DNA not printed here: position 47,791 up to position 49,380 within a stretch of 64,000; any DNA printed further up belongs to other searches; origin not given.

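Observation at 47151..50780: cysC - sulfotransferase - flippase-like membrane protein - thioesterase cluster (candidate sulfated lipid/glycoconjugate pathway)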

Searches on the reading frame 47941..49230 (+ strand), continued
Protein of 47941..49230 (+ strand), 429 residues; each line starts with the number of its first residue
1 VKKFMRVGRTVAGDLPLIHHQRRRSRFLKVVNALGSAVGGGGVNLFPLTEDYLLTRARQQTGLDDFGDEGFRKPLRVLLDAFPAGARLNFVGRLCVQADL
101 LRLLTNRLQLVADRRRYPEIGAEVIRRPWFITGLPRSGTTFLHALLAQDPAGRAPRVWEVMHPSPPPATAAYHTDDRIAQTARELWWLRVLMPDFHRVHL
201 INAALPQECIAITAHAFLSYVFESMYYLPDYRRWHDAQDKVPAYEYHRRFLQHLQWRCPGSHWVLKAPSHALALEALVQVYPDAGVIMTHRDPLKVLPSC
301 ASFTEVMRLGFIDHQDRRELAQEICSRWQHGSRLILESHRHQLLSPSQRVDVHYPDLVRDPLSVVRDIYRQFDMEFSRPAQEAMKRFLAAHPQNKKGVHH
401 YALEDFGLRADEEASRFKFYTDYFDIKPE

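Call 22: search_protein_families(library=ncbifam, proteins=[L074:7115-7768:-, L051:4201-6885:+, L056:9164-10195:-, L023:10547-11860:+, L039:6789-7763:+, L043:14638-16020:+, L064:4129-4863:-, L060:9242-11284:+, L040:6624-7661:+, L021:164-1432:+], max_evalue=0.001)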
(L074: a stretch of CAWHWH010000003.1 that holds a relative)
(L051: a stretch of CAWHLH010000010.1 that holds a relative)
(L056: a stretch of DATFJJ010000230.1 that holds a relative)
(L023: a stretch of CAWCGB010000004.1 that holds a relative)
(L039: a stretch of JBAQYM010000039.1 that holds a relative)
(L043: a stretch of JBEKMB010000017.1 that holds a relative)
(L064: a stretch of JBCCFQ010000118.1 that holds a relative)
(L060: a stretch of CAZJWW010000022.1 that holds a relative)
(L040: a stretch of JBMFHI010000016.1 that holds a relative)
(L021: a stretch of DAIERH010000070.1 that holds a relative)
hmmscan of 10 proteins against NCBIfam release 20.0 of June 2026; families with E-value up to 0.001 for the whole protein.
L074:7115-7768:- (217 aa): 2 families
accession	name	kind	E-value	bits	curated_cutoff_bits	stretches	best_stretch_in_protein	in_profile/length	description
TIGR03481.1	HpnM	hypoth_equivalog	6.4e-53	179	160.1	1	17-212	4-198/200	hopanoid biosynthesis associated membrane protein HpnM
NF011697.0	PRK15117.1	equivalog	9.8e-09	35.3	195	1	89-209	78-201/211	phospholipid-binding protein MlaC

L051:4201-6885:+ (894 aa): 5 families
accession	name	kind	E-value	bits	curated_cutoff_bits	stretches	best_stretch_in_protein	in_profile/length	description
TIGR03480.1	HpnN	hypoth_equivalog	7.2e-274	910.9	751.85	1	25-877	5-856/862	hopanoid biosynthesis associated RND transporter like protein HpnN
NF052374.1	HopndTporHpnN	equivalog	4.7e-210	699.9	1100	1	25-877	8-854/858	hopanoid transporter HpnN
NF045600.2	BstA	equivalog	7.3e-52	176.4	1400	1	272-882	268-899/903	sterol transporter cytoplasmic membrane protein BstA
TIGR00921.1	2A067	subfamily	4.2e-43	147.4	351.9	2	265-442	557-733/733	hydrophobe/amphiphile efflux-3 (HAE3) family transporter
TIGR00833.1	actII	subfamily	1.7e-25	89.5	874.7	2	246-570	132-467/910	MMPL family RND transporter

L056:9164-10195:- (343 aa): 26 families (the best 25 are shown)
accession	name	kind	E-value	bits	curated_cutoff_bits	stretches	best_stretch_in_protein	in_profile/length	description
TIGR03466.1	HpnA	hypoth_equivalog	6.8e-97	324.3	367.65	1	3-327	1-323/327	hopanoid-associated sugar epimerase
NF052578.1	StrlDmthSdmBMthl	equivalog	1.1e-49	170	600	1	3-330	1-327/328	sterol demethylase protein SdmB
NF042422.1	oxyalk_red_OleD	equivalog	1.8e-32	113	580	1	3-276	1-277/329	2-alkyl-3-oxoalkanoate reductase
NF042423.1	oxyalk_red_Shew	equivalog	1.9e-27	96.2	580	1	5-278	11-286/331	2-alkyl-3-oxoalkanoate reductase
TIGR04180.1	EDH_00030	hypoth_equivalog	5.5e-20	71.6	475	1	6-176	2-178/297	NAD-dependent 4,6-dehydratase LegB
TIGR01181.1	dTDP_gluc_dehyt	equivalog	4.1e-14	52.4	365.1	1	6-179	3-187/321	dTDP-glucose 4,6-dehydratase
NF043036.1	ErythonDh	equivalog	2e-11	43.7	325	1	3-155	1-165/321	D-erythronate dehydrogenase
TIGR01179.1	galE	equivalog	1.5e-10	40.5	262.3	1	6-116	3-125/332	UDP-glucose 4-epimerase GalE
TIGR01746.1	Thioester-redct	subfamily_domain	7.1e-10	38.6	213.35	1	60-253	85-284/371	thioester reductase domain-containing protein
NF041293.1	G6PDh_Azf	equivalog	7.9e-09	35.3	400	1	2-119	2-122/252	NAD-dependent glucose-6-phosphate dehydrogenase Azf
TIGR02197.1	heptose_epim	equivalog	2.8e-08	33.3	274.6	1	6-111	2-114/316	ADP-glyceromanno-heptose 6-epimerase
NF005539.0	PRK07201.1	equivalog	4.9e-08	32.2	549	1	3-156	1-163/657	SDR family oxidoreductase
NF004520.0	PRK05865.1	equivalog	1.6e-07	29.6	1509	1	6-114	4-105/854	sugar epimerase family protein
NF058621.1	DiazavRedAvaA7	equivalog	2e-06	27.7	400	1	5-111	3-113/304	3-diazoavenalumate denitrifying reductase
NF007956.0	PRK10675.1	subfamily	3.8e-06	26.2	394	1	3-151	1-157/338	UDP-glucose 4-epimerase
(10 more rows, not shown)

L023:10547-11860:+ (437 aa): 20 families
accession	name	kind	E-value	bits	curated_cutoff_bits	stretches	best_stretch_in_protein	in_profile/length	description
TIGR04072.2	rSAM_ladder_B12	equivalog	1.6e-29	102.9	360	1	82-364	92-384/443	lipid biosynthesis B12-binding/radical SAM protein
TIGR03471.1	HpnJ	equivalog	3e-27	95.6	577.6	1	166-402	198-439/472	hopanoid biosynthesis associated radical SAM protein HpnJ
TIGR02026.1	BchE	equivalog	2.2e-25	89.5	481.35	1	149-401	174-433/497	magnesium-protoporphyrin IX monomethyl ester anaerobic oxidative cyclase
NF050148.1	rSAM_ApyD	equivalog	5.3e-21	74.7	750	1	43-352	58-393/645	RiPP biosynthesis radical SAM protein ApyD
TIGR04479.1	bcpD_PhpK_rSAM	subfamily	2.9e-20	72.1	600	1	138-336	214-414/504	PhpK family radical SAM P-methyltransferase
NF038361.1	rSAM_Sden_1168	equivalog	6.1e-20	71.3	575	1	165-354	282-475/560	Sden_1168 family B12-binding radical SAM P-methyltransferase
TIGR04367.1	HpnR_B12_rSAM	equivalog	2.4e-18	66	650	1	37-349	31-370/490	hopanoid C-3 methylase HpnR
TIGR04013.1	B12_SAM_MJ_1487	hypoth_equivalog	8.8e-18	64.3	251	1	48-204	31-190/382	TIGR04013 family B12-binding domain/radical SAM domain-containing protein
NF033070.1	rSAM_AprD4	equivalog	1.8e-13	50.2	500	1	143-356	169-394/456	AprD4 family radical SAM diol-dehydratase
TIGR04014.1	B12_SAM_MJ_0865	equivalog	2.8e-12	46.2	360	1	168-204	163-199/434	methyl-coenzyme M reductase glutamine C-methyltransferase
NF045585.1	rSAM_slr0320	equivalog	1.9e-11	43.2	775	1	166-344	236-431/511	photosystem II high light acclimation radical SAM protein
NF033712.0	B12_rSAM_KedN5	subfamily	3.4e-10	38.8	700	1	158-314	189-354/624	KedN5 family methylcobalamin-dependent radical SAM C-methyltransferase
TIGR04295.1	B12_rSAM_oligo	hypoth_equivalog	2.4e-08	33.1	400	1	164-350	199-382/422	TIGR04295 family B12-binding domain-containing radical SAM protein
TIGR04385.1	B12_rSAM_cofa1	equivalog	5.2e-08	32.5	450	1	161-247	191-283/438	B12 lower ligand biosynthesis radical SAM protein BzaD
TIGR01578.1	MiaB-like-B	hypoth_equivalog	2.3e-06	26.6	314.7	1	262-351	245-333/421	tRNA (N(6)-L-threonylcarbamoyladenosine(37)-C(2))-methylthiotransferase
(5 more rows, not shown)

L039:6789-7763:+ (324 aa): 42 families (the best 25 are shown)
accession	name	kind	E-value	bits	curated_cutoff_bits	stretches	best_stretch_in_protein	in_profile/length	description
TIGR02109.1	PQQ_syn_pqqE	equivalog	1.9e-22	79.7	381.35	1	30-273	10-258/358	pyrroloquinoline quinone biosynthesis protein PqqE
TIGR02666.1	moaA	equivalog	1.5e-21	76.8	284.05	1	31-237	14-238/336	GTP 3',8-cyclase MoaA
TIGR03961.1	rSAM_PTO1314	hypoth_equivalog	7e-21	74.9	306.05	1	35-269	31-259/332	PTO1314 family radical SAM protein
TIGR02668.1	moaA_archaeal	equivalog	4.3e-20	71.9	325.25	1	31-272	14-265/303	GTP 3',8-cyclase MoaA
NF001199.0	PRK00164.2-1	equivalog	8.4e-17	61.3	231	1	30-272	15-267/308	GTP 3',8-cyclase MoaA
TIGR04545.1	rSAM_ahbD_hemeb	equivalog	5.4e-16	59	500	1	29-189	2-168/339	heme b synthase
TIGR04133.1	rSAM_w_lipo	hypoth_equivalog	1.2e-15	57.4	425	1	29-274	26-281/350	TIGR04133 family radical SAM/SPASM protein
TIGR04303.1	GeoRSP_rSAM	equivalog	3.5e-15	56.4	400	1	29-212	7-190/325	GeoRSP system radical SAM/SPASM protein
TIGR04347.1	pseudo_SAM_Halo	equivalog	2.2e-14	53.5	525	1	32-181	43-197/390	TIGR04347 family pseudo-SAM/SPASM protein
TIGR04053.2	TIGR04053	equivalog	5.8e-14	52.1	395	1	29-190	10-180/366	TIGR04053 family radical SAM/SPASM domain-containing protein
NF038283.1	viperin_w_prok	equivalog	1.7e-13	50.4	180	1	29-176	4-170/281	viperin family antiviral radical SAM protein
NF045646.2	rSAM_Se_TrsS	equivalog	2.8e-13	49.2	490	1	31-142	90-210/441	radical SAM (seleno)protein TrsS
TIGR04051.1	rSAM_NirJ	equivalog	4.7e-13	48.8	515.45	1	33-189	8-169/354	heme d1 biosynthesis radical SAM protein NirJ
TIGR04546.1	rSAM_ahbC_deAc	equivalog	4.9e-13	48.6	650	1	32-207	44-223/390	12,18-didecarboxysiroheme deacetylase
TIGR04055.1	rSAM_NirJ2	equivalog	5.6e-13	49.1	500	1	30-273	3-255/326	putative heme d1 biosynthesis radical SAM protein NirJ2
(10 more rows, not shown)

L043:14638-16020:+ (460 aa): 7 families
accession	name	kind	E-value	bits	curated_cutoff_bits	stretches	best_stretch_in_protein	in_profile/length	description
NF041135.1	IPPtranDIPPsyn_Thcocales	equivalog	1.1e-18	67.4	580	1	199-385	208-394/419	bifunctional L-myo-inositol-1-phosphate cytidylyltransferase/CDP-L-myo-inositol myo-inositolphosphotransferase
NF040950.1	archin_ph_syn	equivalog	4.8e-16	59.2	180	1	229-404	14-177/191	archaetidylinositol phosphate synthase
NF045883.1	PIPSynth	equivalog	3.9e-14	52.8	170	1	230-336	14-118/197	phosphatidylinositol phosphate synthase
NF008090.0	PRK10832.1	equivalog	8.8e-06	25.9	304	1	254-320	19-84/182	CDP-diacylglycerol--glycerol-3-phosphate 3-phosphatidyltransferase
TIGR00473.1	pssA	equivalog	8.5e-05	22.7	107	1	268-318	21-70/153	CDP-diacylglycerol--serine O-phosphatidyltransferase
TIGR00560.1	pgsA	equivalog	0.00012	22.6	109.1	1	240-317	3-83/183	CDP-diacylglycerol--glycerol-3-phosphate 3-phosphatidyltransferase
TIGR04217.1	archae_ser_T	exception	0.00068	19.5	200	1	240-309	9-74/221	archaetidylserine synthase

L064:4129-4863:- (244 aa): 11 families
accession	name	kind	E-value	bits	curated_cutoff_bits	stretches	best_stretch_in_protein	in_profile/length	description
TIGR03468.1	HpnG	hypoth_equivalog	7.2e-52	176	187.1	1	38-229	18-212/212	hopanoid-associated phosphorylase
NF005476.0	PRK07077.1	equivalog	1e-30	106.8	215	1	44-233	31-231/243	phosphorylase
TIGR03664.1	fut_nucase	equivalog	5.2e-13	49.2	124.7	2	98-173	124-201/228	futalosine hydrolase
NF004079.0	PRK05584.1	equivalog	5.2e-12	45.8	169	1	129-176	153-201/232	5'-methylthioadenosine/adenosylhomocysteine nucleosidase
TIGR01704.1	MTA_SAH-Nsdase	equivalog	5.1e-07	29.4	73.8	0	143-173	167-197/229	5'-methylthioadenosine/S-adenosylhomocysteine nucleosidase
NF006087.0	PRK08236.1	equivalog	6.2e-07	29.3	213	1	14-98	9-89/219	futalosine hydrolase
NF004168.0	PRK05634.1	equivalog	2.3e-06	27.5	129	1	37-178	18-161/185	nucleosidase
NF011286.0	PRK14697.1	equivalog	2e-05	24.3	260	0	39-99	41-102/233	bifunctional 5'-methylthioadenosine/S-adenosylhomocysteine nucleosidase/phosphatase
TIGR01718.1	Uridine-psphlse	equivalog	0.00013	21.4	280.3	0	39-90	52-103/245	uridine phosphorylase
NF005213.0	PRK06698.1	equivalog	0.0008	18.3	768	0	40-99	42-102/459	bifunctional 5'-methylthioadenosine/S-adenosylhomocysteine nucleosidase/phosphatase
NF005522.0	PRK07164.1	equivalog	0.00094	18.7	161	0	35-178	40-190/218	5'-methylthioadenosine/S-adenosylhomocysteine nucleosidase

L060:9242-11284:+ (680 aa): 5 families
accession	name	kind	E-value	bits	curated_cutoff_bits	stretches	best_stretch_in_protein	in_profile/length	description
TIGR01507.1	hopene_cyclase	equivalog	9.5e-193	642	431.1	2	18-623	15-612/640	squalene--hopene cyclase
TIGR01787.1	squalene_cyclas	subfamily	4.8e-157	524.3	322.7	1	24-623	2-599/622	squalene/oxidosqualene cyclases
TIGR03463.1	osq_cycl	subfamily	8.1e-70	235.8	851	1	32-619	5-610/634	2,3-oxidosqualene cyclase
TIGR04277.1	squa_tetra_cyc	equivalog_domain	8.6e-60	202.9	500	2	387-623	360-599/624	tetrahymanol synthase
NF053823.1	SCO2321_fam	equivalog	5.7e-17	61.7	300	2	517-562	104-147/405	SCO2321 family membrane protein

L040:6624-7661:+ (345 aa): 0 families

L021:164-1432:+ (422 aa): 3 families
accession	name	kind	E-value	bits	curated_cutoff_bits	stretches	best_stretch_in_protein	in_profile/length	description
NF047779.1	Omp85_fam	subfamily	8e-49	167.2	200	1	175-422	147-423/423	Omp85 family outer membrane protein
TIGR03303.1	OM_YaeT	equivalog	1.8e-12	46.5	297.15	1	123-329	436-629/741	outer membrane protein assembly factor BamA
NF008287.0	PRK11067.1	subfamily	0.00031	19.2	1181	1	160-328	489-663/802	outer membrane protein assembly factor BamA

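Call 30: search_solved_structures(query=A1, max_evalue=0.01, show_alignments=2)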
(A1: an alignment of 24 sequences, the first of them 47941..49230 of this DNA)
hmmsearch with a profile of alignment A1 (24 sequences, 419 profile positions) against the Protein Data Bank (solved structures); distinct sequences matched with E-value up to 0.01: 10.
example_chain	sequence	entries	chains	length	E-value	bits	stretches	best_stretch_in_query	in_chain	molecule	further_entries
2zq5_A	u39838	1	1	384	4e-75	256.4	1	41-406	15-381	Putative uncharacterized protein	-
2z6v_A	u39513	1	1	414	1.5e-69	238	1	40-418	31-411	Putative uncharacterized protein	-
9wp1_A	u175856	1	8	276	5.3e-05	25.4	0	118-143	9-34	Protein-tyrosine sulfotransferase 1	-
5wrj_A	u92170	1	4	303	5.5e-05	25.4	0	118-143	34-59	Protein-tyrosine sulfotransferase 1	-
5wri_A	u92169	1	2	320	6.5e-05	25.1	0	118-143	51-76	Protein-tyrosine sulfotransferase 1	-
8w5z_A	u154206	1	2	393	0.00011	24.4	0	98-143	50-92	Protein-tyrosine sulfotransferase (Fragment)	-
9wwe_A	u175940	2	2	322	0.0017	20.4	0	118-143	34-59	Protein-tyrosine sulfotransferase 2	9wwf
3ap1_A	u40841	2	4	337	0.002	20.2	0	118-143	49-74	Protein-tyrosine sulfotransferase 2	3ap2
3ap3_A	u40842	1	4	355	0.0023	20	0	118-143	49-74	Protein-tyrosine sulfotransferase 2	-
4gox_A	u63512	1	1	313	0.0038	19.3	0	314-366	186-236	Polyketide synthase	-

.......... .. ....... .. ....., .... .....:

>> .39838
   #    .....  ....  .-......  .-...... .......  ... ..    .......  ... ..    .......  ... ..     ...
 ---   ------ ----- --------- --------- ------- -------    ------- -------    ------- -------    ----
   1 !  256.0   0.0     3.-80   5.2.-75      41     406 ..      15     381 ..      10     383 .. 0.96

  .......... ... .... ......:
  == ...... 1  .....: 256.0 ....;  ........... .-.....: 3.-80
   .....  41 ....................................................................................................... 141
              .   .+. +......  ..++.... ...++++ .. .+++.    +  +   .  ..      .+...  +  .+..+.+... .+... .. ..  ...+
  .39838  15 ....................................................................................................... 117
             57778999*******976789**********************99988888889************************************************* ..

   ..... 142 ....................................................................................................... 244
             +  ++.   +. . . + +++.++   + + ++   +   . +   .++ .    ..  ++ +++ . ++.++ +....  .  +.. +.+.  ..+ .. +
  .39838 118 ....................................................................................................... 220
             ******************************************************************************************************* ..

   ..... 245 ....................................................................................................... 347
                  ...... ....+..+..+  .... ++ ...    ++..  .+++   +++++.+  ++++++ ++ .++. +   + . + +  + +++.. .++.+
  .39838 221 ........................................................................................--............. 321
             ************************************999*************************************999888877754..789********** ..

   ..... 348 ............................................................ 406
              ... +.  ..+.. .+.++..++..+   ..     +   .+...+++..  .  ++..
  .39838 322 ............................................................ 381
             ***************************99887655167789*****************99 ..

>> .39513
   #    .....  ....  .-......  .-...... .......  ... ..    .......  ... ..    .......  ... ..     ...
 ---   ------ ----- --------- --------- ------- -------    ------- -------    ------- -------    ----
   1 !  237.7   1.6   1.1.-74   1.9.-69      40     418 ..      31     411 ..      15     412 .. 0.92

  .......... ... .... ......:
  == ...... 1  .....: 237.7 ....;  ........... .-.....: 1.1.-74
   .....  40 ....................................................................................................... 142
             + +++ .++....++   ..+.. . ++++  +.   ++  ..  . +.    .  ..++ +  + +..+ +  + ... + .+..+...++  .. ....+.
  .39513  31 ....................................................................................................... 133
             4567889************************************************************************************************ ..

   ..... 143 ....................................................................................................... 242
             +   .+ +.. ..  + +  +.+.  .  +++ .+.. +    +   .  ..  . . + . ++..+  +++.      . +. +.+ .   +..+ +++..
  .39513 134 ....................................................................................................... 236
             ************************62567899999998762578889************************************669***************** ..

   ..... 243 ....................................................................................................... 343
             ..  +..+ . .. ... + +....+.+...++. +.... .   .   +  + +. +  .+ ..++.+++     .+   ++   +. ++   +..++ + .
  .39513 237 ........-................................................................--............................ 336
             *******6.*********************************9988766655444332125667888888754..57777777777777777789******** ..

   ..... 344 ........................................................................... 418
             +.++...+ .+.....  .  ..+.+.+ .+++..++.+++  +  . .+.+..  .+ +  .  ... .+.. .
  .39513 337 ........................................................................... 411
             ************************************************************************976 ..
